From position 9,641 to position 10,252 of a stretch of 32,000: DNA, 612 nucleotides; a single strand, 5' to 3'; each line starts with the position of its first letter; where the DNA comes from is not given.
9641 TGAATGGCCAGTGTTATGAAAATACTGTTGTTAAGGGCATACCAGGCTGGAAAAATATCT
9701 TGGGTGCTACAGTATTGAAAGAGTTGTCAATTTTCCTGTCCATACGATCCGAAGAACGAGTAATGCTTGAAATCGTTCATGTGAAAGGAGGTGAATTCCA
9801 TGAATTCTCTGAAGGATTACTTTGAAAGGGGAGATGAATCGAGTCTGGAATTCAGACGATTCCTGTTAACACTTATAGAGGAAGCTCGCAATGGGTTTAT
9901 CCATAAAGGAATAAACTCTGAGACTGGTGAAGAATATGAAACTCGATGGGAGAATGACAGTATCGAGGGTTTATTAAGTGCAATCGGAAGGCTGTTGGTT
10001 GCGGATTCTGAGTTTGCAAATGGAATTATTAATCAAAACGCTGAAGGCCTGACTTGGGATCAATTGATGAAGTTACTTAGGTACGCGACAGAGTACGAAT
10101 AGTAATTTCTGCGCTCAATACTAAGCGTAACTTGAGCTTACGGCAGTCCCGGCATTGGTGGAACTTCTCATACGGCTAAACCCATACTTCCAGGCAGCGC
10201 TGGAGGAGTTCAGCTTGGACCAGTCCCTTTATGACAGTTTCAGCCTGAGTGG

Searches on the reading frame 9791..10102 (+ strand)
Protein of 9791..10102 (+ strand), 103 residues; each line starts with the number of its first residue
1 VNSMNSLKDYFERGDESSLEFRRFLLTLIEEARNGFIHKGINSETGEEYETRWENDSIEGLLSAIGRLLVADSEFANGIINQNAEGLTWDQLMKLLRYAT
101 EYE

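Call 65: search_protein_families(library=pfam, proteins=[window:9791-10102:+], max_evalue=10)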
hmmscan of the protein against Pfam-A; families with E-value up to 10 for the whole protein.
window:9791-10102:+ (103 aa): 2 families
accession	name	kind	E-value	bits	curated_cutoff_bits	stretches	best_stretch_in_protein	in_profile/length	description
PF24693.1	DUF7660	-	0.0063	17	27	1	23-103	7-73/73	Family of unknown function (DUF7660)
PF16445.10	DUF5042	-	0.27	10.2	25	1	8-39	363-394/434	Domain of unknown function (DUF5042)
